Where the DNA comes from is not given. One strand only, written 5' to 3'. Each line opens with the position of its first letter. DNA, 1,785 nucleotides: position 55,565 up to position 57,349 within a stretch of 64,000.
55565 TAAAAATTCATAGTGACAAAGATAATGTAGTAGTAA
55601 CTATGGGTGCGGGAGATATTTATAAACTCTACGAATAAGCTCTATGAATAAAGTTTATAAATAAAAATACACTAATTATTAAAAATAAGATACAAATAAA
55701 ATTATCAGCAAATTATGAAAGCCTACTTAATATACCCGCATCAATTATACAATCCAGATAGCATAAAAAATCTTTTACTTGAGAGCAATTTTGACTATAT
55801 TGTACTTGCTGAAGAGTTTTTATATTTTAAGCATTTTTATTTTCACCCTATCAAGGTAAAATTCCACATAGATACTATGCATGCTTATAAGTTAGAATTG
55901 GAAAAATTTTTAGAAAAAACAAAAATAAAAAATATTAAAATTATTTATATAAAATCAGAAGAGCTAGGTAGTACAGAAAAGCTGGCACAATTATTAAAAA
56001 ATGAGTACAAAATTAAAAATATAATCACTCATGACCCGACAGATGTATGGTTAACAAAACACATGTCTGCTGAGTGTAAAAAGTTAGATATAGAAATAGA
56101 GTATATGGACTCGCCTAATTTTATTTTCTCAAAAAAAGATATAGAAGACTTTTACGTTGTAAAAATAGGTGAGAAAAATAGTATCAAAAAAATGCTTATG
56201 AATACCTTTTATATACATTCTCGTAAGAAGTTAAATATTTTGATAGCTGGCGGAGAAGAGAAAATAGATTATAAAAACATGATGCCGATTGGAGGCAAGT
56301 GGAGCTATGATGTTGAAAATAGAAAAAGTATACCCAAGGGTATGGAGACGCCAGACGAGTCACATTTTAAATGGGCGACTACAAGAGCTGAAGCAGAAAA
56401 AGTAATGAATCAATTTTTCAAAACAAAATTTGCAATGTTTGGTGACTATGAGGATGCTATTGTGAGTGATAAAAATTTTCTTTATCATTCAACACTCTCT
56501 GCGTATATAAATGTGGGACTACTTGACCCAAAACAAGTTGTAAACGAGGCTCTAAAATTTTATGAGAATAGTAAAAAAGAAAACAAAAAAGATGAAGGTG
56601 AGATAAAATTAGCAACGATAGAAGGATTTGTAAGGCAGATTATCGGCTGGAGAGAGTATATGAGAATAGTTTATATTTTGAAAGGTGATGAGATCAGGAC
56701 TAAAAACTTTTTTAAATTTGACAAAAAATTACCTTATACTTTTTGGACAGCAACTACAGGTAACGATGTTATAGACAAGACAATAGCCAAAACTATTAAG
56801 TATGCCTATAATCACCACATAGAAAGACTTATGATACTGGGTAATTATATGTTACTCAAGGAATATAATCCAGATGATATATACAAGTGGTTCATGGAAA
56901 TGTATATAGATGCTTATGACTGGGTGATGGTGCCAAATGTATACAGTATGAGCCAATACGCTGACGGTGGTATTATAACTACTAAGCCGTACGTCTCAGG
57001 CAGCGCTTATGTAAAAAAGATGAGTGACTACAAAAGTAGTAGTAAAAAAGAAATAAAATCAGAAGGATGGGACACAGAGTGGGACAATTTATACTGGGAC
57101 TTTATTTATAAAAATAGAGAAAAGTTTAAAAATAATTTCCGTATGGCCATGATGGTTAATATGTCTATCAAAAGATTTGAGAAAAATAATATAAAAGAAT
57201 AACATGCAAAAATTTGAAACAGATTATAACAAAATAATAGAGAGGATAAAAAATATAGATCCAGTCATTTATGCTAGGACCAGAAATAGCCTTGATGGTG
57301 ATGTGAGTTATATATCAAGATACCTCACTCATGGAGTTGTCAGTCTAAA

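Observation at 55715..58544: Tandem photolyase-family genes: a Cys-less FeS-BCP homolog followed by a circularly permuted photolyase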

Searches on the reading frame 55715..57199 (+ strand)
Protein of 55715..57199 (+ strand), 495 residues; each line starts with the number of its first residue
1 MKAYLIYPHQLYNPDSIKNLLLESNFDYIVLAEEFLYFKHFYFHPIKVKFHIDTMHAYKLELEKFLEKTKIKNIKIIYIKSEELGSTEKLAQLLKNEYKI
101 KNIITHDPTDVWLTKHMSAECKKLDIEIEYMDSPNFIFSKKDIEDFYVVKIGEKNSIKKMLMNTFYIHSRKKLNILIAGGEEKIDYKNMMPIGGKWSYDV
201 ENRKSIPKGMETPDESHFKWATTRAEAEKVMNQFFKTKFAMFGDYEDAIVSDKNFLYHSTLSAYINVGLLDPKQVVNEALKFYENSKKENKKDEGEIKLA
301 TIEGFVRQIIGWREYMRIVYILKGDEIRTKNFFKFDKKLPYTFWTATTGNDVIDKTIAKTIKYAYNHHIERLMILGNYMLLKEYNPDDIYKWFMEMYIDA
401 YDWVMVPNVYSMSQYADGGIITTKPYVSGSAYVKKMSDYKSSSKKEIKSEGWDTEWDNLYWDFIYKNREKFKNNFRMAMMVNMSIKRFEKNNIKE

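Call 3: search_protein_families(library=pfam, proteins=[window:55715-57199:+], max_evalue=1)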
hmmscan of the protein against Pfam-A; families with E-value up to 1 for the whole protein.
window:55715-57199:+ (495 aa): 3 families
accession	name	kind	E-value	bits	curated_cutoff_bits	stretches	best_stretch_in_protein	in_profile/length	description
PF04244.19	DPRP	-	2.2e-32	113.1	22.1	1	5-236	2-213/224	Deoxyribodipyrimidine photo-lyase-related protein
PF20860.2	Dicers_N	-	0.035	14.6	27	1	73-146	20-88/89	Dicers, N-terminal domain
PF00454.33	PI3_PI4_kinase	-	0.092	13.1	27.1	1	347-421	61-140/241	Phosphatidylinositol 3- and 4-kinase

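Call 4: search_protein_families(library=ncbifam, proteins=[window:55715-57199:+], max_evalue=1)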
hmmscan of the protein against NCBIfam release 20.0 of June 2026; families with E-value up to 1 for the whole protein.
window:55715-57199:+ (495 aa): 1 family
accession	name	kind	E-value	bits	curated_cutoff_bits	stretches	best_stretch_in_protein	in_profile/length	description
NF052386.1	reactivase_KamB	equivalog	0.1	11.6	210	1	59-137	213-291/326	lysine 5,6-aminomutase reactivase subunit KamB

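Call 5: search_solved_structures(query=window:55715-57199:+, max_evalue=0.01, show_alignments=2)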
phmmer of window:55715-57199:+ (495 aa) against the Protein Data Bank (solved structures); distinct sequences matched with E-value up to 0.01: 8.
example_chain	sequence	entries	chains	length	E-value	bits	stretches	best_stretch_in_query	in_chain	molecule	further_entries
5kcm_A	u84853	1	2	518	2.1e-71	244.3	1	217-479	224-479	(6-4) photolyase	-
4dja_A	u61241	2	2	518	2.5e-71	244.1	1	217-479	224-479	Photolyase | Photolyase PhrB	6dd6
5lfa_A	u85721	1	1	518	8.9e-71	242.3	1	217-479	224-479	(6-4) photolyase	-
9q8f_A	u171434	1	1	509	3.4e-63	217.3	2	217-481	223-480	Cryptochrome/photolyase family protein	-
9hnk_A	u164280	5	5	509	3.4e-63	217.3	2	217-481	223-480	Cryptochrome/photolyase family protein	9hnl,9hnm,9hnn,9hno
3zxs_A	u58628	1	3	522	1.5e-62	215.2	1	218-482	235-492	CRYPTOCHROME B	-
8ijy_A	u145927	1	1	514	1.1e-60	209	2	217-483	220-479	Deoxyribodipyrimidine photolyase-related protein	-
7ykn_A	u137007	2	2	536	3.5e-59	204.1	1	218-481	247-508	Cryptochrome/photolyase family protein | 6-4 photolyase (FeS-BCP, CryPro)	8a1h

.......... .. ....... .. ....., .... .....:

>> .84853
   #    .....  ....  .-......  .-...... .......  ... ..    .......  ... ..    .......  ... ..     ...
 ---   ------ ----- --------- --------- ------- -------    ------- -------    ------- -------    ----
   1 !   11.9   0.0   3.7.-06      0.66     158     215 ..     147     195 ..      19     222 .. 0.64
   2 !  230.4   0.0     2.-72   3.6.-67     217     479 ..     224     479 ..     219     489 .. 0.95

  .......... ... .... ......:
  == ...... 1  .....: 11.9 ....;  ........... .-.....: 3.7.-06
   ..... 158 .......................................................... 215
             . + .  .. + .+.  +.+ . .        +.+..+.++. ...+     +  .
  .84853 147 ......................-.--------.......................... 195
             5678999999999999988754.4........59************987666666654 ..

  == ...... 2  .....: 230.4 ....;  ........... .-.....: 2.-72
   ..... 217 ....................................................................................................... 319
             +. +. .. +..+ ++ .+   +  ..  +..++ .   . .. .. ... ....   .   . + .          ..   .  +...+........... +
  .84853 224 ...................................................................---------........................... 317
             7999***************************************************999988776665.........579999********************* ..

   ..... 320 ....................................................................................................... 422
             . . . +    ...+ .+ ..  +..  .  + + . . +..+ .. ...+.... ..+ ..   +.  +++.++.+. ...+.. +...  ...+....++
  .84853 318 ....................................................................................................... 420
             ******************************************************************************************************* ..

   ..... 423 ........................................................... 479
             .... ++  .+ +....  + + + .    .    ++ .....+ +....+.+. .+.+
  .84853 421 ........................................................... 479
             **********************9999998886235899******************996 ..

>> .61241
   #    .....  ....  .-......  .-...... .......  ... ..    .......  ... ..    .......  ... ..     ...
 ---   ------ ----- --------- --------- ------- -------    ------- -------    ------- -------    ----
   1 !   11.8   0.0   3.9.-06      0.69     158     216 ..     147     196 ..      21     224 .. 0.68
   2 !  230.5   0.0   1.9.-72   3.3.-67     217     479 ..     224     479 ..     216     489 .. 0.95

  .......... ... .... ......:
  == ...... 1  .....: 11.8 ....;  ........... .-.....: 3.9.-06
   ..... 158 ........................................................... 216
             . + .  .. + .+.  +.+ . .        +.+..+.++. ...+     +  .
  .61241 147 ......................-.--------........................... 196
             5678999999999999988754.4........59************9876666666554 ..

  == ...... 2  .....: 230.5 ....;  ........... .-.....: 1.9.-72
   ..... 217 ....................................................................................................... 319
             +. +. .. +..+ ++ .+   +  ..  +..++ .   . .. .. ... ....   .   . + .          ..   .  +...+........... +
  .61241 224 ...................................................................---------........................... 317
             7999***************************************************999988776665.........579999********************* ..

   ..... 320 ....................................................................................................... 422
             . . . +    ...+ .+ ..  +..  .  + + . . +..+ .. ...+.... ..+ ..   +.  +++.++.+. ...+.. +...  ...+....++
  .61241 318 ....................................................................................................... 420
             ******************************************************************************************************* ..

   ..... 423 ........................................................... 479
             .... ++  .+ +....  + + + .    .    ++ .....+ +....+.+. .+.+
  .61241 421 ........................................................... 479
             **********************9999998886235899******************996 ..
